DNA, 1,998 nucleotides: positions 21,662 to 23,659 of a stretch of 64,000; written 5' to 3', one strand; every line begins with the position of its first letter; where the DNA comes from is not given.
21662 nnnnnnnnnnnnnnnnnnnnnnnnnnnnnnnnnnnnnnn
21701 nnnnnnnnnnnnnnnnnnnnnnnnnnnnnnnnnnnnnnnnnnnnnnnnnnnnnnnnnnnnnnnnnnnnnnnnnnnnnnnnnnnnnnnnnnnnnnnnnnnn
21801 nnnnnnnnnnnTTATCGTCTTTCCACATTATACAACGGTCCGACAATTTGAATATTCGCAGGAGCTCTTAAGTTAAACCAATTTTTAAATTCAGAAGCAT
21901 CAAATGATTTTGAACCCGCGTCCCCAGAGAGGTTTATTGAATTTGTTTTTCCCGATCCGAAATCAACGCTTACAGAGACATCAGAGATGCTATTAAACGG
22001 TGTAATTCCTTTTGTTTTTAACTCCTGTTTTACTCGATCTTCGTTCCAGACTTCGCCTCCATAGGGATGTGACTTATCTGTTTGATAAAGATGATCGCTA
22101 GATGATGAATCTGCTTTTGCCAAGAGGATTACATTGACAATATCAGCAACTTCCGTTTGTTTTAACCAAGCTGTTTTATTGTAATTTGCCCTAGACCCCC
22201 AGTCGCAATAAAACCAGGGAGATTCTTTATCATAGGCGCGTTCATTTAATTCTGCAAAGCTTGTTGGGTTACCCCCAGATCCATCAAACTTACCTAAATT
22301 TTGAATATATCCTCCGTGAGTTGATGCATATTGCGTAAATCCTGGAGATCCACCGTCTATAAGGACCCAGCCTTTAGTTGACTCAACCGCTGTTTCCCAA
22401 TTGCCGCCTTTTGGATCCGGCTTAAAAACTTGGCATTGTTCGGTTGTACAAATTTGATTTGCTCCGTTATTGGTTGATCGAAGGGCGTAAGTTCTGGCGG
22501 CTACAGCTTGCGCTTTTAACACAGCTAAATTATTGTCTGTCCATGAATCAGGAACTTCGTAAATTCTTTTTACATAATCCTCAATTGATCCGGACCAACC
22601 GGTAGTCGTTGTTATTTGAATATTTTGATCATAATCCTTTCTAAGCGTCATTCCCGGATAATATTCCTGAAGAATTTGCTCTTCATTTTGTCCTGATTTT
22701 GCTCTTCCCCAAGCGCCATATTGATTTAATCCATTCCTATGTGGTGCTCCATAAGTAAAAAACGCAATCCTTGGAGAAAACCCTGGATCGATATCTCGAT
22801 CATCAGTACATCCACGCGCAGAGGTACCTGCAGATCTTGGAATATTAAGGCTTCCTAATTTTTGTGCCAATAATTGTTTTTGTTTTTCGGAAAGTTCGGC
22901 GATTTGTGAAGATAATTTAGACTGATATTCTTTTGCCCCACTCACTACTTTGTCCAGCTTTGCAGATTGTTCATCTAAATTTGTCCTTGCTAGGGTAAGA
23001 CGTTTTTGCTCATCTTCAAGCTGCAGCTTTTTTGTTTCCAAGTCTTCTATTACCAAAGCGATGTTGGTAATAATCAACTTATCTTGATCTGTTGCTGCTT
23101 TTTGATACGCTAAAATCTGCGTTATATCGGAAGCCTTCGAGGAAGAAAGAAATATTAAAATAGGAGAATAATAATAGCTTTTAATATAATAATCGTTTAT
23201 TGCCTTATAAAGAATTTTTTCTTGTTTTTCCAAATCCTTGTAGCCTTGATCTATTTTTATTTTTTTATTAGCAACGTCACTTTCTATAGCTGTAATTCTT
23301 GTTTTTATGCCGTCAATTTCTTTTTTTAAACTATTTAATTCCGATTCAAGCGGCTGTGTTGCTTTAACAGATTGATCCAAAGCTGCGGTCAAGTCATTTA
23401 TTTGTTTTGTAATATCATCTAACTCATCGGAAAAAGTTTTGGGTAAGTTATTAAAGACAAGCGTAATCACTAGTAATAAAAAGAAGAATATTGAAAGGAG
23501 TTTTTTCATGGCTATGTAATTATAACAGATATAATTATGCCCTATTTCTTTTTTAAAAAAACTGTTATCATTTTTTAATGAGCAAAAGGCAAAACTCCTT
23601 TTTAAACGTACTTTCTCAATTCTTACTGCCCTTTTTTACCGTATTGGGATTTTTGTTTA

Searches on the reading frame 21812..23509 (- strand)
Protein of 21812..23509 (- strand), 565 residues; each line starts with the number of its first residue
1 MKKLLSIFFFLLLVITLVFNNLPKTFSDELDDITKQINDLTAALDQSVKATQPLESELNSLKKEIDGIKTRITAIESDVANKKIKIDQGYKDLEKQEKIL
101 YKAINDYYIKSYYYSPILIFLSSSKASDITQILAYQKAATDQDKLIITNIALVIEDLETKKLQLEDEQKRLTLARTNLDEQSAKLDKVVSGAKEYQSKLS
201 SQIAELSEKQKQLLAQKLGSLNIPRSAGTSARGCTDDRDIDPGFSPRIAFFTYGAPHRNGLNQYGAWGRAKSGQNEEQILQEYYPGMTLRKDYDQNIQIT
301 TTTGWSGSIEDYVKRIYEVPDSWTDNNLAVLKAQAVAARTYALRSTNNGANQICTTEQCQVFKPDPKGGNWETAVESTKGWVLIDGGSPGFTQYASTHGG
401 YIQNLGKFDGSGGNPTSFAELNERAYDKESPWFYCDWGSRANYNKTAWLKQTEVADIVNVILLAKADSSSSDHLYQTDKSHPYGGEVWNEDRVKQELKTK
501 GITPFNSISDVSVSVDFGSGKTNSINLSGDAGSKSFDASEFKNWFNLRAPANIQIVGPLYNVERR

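Call 6: search_protein_families(library=pfam, proteins=[window:21812-23509:-], max_evalue=0.01)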
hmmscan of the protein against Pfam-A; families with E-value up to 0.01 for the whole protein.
window:21812-23509:- (565 aa): 4 families
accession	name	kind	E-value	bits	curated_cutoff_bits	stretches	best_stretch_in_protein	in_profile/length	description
PF08486.15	SpoIID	-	3.4e-13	50.5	23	1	309-383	13-95/97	Stage II sporulation protein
PF11932.13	DUF3450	-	0.00045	20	32.6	0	26-70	49-93/241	Protein of unknown function (DUF3450)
PF04513.17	Baculo_PEP_C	-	0.0014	19.1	38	1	20-81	48-103/140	Baculovirus polyhedron envelope protein, PEP, C terminus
PF16535.10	T3SSipB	-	0.006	17.4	31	1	25-83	43-101/155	Type III cell invasion protein SipB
